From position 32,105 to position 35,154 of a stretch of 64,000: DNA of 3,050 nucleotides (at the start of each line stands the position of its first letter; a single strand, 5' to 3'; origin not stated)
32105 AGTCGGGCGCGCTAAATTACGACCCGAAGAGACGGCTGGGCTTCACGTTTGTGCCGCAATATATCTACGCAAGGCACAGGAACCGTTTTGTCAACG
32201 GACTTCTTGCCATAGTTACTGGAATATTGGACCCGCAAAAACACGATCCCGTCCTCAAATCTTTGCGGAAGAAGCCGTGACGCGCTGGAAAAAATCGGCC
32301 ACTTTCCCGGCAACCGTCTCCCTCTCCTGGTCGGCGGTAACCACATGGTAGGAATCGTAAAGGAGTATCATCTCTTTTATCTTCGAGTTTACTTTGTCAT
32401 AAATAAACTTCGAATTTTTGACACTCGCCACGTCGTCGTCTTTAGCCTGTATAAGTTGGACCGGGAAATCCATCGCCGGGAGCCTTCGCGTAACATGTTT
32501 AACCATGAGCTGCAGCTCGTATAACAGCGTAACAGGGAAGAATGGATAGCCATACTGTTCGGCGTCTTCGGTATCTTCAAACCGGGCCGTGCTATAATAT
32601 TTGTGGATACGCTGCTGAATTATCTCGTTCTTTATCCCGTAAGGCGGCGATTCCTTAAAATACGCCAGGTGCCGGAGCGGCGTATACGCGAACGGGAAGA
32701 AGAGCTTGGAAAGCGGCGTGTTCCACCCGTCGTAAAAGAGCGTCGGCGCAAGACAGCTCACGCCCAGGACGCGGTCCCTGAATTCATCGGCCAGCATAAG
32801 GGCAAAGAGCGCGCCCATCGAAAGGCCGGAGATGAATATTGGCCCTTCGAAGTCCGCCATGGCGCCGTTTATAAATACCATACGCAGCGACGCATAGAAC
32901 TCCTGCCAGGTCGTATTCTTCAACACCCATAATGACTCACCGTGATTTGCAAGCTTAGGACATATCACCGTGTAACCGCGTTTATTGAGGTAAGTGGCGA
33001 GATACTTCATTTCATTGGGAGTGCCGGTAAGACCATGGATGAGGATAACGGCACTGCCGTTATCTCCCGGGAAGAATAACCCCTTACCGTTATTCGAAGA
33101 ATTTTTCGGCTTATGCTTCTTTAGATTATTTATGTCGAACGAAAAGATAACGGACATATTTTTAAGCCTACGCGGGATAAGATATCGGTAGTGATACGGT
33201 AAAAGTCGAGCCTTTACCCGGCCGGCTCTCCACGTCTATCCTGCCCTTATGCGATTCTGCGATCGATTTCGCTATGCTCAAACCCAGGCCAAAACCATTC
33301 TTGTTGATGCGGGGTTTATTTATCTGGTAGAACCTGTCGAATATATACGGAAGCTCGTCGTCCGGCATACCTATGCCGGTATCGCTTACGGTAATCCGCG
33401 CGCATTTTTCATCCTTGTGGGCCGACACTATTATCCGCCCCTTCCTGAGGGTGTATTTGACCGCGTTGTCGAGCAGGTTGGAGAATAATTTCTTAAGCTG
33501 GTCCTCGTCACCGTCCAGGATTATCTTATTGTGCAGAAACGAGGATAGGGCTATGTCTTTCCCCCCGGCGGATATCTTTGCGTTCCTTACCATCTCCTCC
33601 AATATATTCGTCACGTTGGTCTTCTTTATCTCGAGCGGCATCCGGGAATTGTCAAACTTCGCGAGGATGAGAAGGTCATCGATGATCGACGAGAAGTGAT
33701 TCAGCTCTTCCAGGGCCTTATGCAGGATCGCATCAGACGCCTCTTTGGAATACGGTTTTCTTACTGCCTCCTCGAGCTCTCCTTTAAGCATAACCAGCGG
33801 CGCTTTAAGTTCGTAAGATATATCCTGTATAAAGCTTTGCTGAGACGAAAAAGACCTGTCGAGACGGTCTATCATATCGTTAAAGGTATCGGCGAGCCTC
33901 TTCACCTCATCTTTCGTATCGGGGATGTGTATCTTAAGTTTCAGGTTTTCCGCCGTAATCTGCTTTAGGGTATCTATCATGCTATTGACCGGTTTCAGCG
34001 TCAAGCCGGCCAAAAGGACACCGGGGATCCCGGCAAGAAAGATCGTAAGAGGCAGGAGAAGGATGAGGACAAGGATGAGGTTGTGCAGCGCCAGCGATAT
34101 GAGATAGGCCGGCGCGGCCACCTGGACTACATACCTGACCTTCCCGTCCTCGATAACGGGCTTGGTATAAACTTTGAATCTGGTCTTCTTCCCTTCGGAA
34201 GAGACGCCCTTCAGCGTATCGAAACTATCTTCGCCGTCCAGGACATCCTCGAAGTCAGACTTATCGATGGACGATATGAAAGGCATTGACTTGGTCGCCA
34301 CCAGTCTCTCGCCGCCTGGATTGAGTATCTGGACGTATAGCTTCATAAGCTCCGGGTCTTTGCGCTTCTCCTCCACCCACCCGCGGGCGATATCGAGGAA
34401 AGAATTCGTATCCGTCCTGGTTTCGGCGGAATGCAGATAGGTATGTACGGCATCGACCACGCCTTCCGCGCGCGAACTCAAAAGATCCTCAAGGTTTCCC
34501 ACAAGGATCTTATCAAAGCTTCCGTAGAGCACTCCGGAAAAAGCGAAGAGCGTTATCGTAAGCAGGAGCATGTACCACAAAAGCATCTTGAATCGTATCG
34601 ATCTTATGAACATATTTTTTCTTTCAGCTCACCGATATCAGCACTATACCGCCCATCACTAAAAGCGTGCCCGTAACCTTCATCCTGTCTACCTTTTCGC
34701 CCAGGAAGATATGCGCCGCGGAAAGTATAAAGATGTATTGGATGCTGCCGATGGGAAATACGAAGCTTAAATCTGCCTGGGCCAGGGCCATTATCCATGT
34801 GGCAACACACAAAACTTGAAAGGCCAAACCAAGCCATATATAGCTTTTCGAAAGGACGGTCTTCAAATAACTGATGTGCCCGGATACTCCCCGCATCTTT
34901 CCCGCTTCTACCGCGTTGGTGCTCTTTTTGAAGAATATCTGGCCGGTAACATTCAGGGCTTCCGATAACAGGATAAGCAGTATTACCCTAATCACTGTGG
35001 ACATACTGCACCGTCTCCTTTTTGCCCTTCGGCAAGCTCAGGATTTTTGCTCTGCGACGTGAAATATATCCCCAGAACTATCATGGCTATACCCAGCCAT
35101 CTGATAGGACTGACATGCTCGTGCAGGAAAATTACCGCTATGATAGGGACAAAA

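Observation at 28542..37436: Candidate amino-sugar/aminoacyl glycoconjugate modification locus with two divergent FemAB-like GNAT paralogs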

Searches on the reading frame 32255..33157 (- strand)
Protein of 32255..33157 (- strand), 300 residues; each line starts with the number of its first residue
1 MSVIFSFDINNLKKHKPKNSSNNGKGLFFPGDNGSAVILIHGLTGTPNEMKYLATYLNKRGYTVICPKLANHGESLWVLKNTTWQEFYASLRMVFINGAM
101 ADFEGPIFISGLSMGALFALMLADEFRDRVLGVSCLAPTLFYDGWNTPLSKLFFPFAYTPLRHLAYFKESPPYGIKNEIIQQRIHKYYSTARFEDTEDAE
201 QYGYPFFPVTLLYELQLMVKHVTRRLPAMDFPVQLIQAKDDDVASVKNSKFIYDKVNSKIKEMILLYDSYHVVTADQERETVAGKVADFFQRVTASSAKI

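Call 3: search_protein_families(library=pfam, proteins=[window:32255-33157:-], max_evalue=0.01)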
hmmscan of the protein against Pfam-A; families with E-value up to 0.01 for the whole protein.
window:32255-33157:- (300 aa): 5 families
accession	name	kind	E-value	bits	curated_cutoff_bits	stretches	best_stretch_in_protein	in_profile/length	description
PF12146.15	Hydrolase_4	-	4.6e-20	72.4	27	1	35-277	5-238/239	Serine aminopeptidase, S33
PF00561.26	Abhydrolase_1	-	8.7e-10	39.1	25.8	1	36-143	2-103/245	alpha/beta hydrolase fold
PF12697.13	Abhydrolase_6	-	6.1e-09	37.3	26.3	1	37-193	1-144/217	Alpha/beta hydrolase family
PF20408.4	Abhydrolase_11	-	0.0014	18.8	27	0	101-136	72-105/193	Alpha/beta hydrolase domain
PF00756.26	Esterase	-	0.0019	18.4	22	1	107-140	117-150/251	Putative esterase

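Call 4: search_protein_families(library=ncbifam, proteins=[window:32255-33157:-], max_evalue=0.01)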
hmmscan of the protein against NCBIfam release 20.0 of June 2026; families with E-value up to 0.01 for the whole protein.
window:32255-33157:- (300 aa): 9 families
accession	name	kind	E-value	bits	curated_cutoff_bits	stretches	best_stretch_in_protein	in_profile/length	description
TIGR01607.1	PST-A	paralog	9.6e-09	34.8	218.25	1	105-290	142-330/332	Plasmodium subtelomeric family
NF011457.0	PRK14875.1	equivalog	1.4e-07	30.9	307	1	33-139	131-232/372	acetoin dehydrogenase dihydrolipoyllysine-residue acetyltransferase subunit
TIGR03695.1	menH_SHCHC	equivalog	3.8e-07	29.8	208.55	1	35-132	3-98/252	2-succinyl-6-hydroxy-2,4-cyclohexadiene-1-carboxylate synthase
NF007857.0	PRK10566.1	equivalog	0.00011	22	201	1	36-156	29-153/249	esterase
TIGR03056.1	bchO_mg_che_rel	equivalog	0.00012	21.2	172.55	0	219-254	209-244/278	alpha/beta fold hydrolase BchO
NF051487.1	bifunc_PcaCD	exception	0.00073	18.7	430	0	35-131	173-264/413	bifunctional 4-carboxymuconolactone decarboxylase/3-oxoadipate enol-lactonase PcaCD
NF008340.0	PRK11126.1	equivalog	0.0037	16.5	261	1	35-124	15-97/255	2-succinyl-6-hydroxy-2,4-cyclohexadiene-1-carboxylate synthase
NF047580.1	BPSS1187_fam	subfamily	0.0049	16.4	125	0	37-99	2-64/244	BPSS1187 family protein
NF047920.1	lactonase_UilS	equivalog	0.0096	15.7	400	0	224-272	214-262/285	UilS family quorum-quenching N-acyl-homoserine lactonase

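Call 39: search_solved_structures(query=window:32255-33157:-, max_evalue=0.001)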
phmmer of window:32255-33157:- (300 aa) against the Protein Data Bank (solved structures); distinct sequences matched with E-value up to 0.001: 31.
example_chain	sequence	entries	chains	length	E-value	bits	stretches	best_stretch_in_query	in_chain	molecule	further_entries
7e0n_A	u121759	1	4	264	1.5e-24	89.6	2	26-134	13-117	Thermostable monoacylglycerol lipase,Lipase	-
7e04_A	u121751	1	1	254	2.2e-22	82.5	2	197-297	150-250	Lipase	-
4lhe_A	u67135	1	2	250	6.3e-22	81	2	28-128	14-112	Thermostable monoacylglycerol lipase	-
4ke9_A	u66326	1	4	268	7.6e-22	80.7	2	28-128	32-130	Thermostable monoacylglycerol lipase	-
5xks_A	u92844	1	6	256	7.7e-22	80.7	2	26-134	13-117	Thermostable monoacylglycerol lipase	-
3rli_A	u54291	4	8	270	7.8e-22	80.7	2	28-128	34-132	Thermostable monoacylglycerol lipase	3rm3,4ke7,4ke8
4fbm_A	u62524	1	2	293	1.1e-21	80.3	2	35-139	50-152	LipS lipolytic enzyme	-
4fbl_A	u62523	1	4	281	1.7e-21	79.6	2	35-139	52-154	LipS lipolytic enzyme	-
4ke6_A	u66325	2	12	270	3.8e-21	78.4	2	28-128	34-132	Thermostable monoacylglycerol lipase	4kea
8hea_A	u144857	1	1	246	2.8e-19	72.3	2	192-291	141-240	Thermostable carboxylesterase Est30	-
8ftp_A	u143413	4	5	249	2.7e-16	62.5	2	28-124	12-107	Alpha/beta fold hydrolase | Fluorophosphonate-binding serine hydrolase H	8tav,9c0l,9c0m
6nkg_A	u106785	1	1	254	5.6e-16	61.5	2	34-123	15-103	Lip_vut5, C4L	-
9jux_A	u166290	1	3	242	1.4e-15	60.2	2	200-290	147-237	Carboxylesterase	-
1r1d_A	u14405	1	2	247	9.5e-15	57.4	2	192-289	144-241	Carboxylesterase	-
1tqh_A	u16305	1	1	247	2e-14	56.4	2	192-289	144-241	Carboxylesterase precursor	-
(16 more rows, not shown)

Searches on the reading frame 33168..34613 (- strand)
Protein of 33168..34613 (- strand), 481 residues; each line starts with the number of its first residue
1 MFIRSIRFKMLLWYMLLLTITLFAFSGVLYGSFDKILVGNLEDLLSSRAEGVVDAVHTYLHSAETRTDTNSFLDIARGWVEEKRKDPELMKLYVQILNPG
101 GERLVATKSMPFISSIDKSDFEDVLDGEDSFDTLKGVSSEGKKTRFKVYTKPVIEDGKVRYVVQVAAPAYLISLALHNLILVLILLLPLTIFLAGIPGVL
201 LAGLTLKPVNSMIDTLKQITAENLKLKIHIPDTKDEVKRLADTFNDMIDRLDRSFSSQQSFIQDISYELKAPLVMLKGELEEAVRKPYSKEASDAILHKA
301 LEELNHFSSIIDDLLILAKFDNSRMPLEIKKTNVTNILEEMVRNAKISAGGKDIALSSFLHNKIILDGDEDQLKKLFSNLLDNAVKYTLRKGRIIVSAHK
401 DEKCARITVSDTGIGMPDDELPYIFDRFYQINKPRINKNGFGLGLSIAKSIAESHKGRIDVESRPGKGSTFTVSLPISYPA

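Call 3: search_protein_families(library=pfam, proteins=[window:33168-34613:-], max_evalue=0.01)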
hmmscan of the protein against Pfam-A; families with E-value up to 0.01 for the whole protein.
window:33168-34613:- (481 aa): 5 families
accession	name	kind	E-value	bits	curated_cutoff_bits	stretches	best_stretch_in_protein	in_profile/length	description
PF02518.31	HATPase_c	-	4.8e-32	111.1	26.4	1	368-477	1-109/111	Histidine kinase-, DNA gyrase B-, and HSP90-like ATPase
PF00672.30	HAMP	-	8.1e-10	39.3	25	1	200-252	1-52/53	HAMP domain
PF00512.31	HisKA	-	1.1e-06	29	26.9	1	258-322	2-65/66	His Kinase A (phospho-acceptor) domain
PF14501.12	HATPase_c_5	-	0.00043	20.6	22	1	373-464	6-91/102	GHKL domain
PF13589.12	HATPase_c_3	-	0.0057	17.1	25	0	379-445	9-77/137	Histidine kinase-, DNA gyrase B-, and HSP90-like ATPase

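Call 4: search_protein_families(library=ncbifam, proteins=[window:33168-34613:-], max_evalue=0.01)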
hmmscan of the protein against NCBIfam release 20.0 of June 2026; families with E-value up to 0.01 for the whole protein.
window:33168-34613:- (481 aa): 92 families (the best 25 are shown)
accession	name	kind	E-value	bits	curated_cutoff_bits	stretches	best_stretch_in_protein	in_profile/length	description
TIGR01386.1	cztS_silS_copS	subfamily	2.6e-67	227.8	292.55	1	18-476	16-457/457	heavy metal sensor histidine kinase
NF033092.0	HK_WalK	equivalog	1.5e-61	208.8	725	2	257-477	371-594/594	cell wall metabolism sensor histidine kinase WalK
NF046044.1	PnpS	equivalog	7.5e-59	199.7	400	1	258-476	170-390/390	two-component system histidine kinase PnpS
NF041735.1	hist_kin_RppB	equivalog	1.6e-57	195.2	400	1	253-476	211-438/438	two-component system sensor histidine kinase RppB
TIGR02966.1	phoR_proteo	equivalog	6.8e-53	179.8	334.2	1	220-474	79-332/333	phosphate regulon sensor histidine kinase PhoR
NF045903.1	CuHisKinLciSLeg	equivalog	1.2e-50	173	700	1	196-475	77-356/357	copper-responsive two-component system sensor histidine kinase LciS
NF007837.0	PRK10549.1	equivalog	1.9e-48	165.3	603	1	186-478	169-459/466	envelope stress sensor histidine kinase BaeS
NF012163.2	BaeS_SmeS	equivalog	5.9e-48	163.9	500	1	184-476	167-457/457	sensor histidine kinase efflux regulator BaeS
NF007345.0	PRK09835.1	subfamily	1.2e-46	159.2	423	1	145-476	147-479/482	Cu(+)/Ag(+) sensor histidine kinase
NF040691.1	MtrAB_MtrB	equivalog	5.2e-46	157.7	450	1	4-476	3-491/507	MtrAB system histidine kinase MtrB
NF008312.0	PRK11100.1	equivalog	6.5e-44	150.5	356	1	150-477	151-474/477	two-component system sensor histidine kinase CreC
NF052314.1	T9SS_HK_PorY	subfamily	9.6e-42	143.5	350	1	130-460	84-404/418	PorY family sensor histidine kinase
NF045900.1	HisKinCpxALeg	equivalog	3.9e-41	141.2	800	1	183-477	154-451/451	two-component system sensor histidine kinase CpxA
NF033093.1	HK_VicK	exception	3.3e-39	134.8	680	1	258-477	209-435/448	cell wall metabolism sensor histidine kinase VicK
NF007007.0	PRK09470.1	equivalog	7.1e-39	134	486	1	157-478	143-460/463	envelope stress sensor histidine kinase CpxA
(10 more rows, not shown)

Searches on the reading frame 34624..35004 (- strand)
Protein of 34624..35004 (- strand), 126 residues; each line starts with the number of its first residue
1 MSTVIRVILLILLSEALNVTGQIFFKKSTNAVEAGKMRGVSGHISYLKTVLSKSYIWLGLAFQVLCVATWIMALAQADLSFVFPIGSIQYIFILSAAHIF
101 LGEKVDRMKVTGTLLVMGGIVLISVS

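Call 3: search_protein_families(library=pfam, proteins=[window:34624-35004:-], max_evalue=0.01)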
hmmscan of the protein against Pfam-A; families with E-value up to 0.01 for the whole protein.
window:34624-35004:- (126 aa): 4 families
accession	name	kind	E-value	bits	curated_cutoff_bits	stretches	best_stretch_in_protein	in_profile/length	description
PF00892.27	EamA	-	2.7e-07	31.4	28.2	1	54-124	64-134/135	EamA-like transporter family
PF10639.15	TMEM234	-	5.3e-05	23.7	30.1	1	24-123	14-112/113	Putative transmembrane family 234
PF05653.20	Mg_trans_NIPA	-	6.6e-05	22.7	26.2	1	14-123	12-119/295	Magnesium transporter NIPA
PF03151.22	TPT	-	0.0057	16.5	30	1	63-125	75-137/291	Triose-phosphate Transporter family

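Call 4: search_protein_families(library=ncbifam, proteins=[window:34624-35004:-], max_evalue=0.01)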
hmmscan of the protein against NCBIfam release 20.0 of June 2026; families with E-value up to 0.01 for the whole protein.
window:34624-35004:- (126 aa): 2 families
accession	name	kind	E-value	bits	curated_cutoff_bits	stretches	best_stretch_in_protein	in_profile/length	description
NF011625.2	PRK15051.1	equivalog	7.6e-09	35.8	92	1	8-124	3-108/111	4-amino-4-deoxy-L-arabinose-phosphoundecaprenol flippase subunit ArnE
NF002816.2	PRK02971.1-2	equivalog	6.1e-06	26.7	99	1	17-124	9-117/120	4-amino-4-deoxy-L-arabinose-phosphoundecaprenol flippase subunit ArnF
